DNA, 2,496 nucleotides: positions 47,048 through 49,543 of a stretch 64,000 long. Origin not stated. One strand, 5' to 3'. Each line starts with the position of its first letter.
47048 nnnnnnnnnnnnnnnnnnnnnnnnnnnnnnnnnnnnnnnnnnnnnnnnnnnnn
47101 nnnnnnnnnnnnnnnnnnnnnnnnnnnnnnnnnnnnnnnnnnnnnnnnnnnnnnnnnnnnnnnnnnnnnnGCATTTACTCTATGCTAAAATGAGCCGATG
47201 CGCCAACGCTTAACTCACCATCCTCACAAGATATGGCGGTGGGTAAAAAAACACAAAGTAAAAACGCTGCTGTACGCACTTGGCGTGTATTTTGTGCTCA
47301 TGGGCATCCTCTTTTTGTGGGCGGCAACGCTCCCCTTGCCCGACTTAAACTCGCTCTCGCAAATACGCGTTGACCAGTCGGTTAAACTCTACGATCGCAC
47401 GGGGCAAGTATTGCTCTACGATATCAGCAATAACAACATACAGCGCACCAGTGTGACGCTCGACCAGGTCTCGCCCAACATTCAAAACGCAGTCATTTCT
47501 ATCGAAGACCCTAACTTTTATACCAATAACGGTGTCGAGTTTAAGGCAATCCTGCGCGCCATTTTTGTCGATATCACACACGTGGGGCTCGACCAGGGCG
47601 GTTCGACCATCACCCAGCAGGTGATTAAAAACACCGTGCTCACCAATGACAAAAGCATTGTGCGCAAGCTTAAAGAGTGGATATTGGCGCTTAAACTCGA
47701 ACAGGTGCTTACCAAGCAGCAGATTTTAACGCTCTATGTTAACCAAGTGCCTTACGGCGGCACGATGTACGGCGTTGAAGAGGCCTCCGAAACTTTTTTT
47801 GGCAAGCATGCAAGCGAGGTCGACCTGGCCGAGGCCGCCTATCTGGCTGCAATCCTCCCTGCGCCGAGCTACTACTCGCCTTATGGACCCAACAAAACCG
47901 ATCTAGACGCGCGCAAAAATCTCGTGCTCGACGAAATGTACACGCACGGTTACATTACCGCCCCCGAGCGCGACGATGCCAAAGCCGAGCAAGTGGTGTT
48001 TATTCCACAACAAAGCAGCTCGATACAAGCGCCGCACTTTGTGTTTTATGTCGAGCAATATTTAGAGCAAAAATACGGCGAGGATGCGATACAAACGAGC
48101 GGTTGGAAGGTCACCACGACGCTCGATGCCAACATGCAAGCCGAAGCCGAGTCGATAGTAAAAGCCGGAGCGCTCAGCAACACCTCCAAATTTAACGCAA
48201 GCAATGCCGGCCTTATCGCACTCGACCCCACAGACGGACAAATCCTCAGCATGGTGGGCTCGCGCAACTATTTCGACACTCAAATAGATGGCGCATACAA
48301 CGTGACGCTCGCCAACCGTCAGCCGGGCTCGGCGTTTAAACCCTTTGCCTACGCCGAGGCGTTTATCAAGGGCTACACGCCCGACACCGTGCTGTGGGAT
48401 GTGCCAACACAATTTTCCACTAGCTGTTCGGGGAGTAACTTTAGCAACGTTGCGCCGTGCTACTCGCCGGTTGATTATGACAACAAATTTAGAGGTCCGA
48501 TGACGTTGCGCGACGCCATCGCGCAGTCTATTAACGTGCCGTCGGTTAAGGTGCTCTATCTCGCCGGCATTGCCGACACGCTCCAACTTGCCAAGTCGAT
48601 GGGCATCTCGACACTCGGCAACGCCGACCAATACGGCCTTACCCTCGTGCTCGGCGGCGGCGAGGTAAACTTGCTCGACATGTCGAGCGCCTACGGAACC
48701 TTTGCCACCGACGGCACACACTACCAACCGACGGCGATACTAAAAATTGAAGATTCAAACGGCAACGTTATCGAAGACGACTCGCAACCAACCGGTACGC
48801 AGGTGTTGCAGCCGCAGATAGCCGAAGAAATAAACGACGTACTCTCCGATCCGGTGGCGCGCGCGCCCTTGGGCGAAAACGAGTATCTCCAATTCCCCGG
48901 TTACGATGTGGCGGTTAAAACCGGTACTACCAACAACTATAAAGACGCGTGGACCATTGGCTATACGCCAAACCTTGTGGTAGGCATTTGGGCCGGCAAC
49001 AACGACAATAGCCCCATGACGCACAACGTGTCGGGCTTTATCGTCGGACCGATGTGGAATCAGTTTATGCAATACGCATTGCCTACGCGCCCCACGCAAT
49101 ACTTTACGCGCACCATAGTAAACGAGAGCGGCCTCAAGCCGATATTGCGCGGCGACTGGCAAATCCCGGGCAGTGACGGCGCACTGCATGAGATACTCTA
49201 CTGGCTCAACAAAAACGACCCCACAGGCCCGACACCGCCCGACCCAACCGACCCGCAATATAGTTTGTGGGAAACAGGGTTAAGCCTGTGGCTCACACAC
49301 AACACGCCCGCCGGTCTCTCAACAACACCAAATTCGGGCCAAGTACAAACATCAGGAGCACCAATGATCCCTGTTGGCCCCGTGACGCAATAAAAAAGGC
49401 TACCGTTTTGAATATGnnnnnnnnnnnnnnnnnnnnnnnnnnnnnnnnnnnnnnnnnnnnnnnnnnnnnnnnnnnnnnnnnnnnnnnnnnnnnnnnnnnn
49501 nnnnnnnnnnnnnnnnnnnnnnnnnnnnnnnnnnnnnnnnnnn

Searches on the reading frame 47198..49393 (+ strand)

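Call 61: search_protein_families(library=pfam, proteins=[window:47198-49393:+], max_evalue=0.00001)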
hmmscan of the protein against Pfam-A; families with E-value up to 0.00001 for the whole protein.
window:47198-49393:+ (731 aa): 2 families
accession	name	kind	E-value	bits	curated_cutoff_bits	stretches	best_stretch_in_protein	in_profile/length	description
PF00912.28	Transgly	-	1.7e-59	200.7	27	1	78-247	9-177/178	Transglycosylase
PF00905.27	Transpeptidase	-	3.7e-24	85.9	22.1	1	339-605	3-281/299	Penicillin binding protein transpeptidase domain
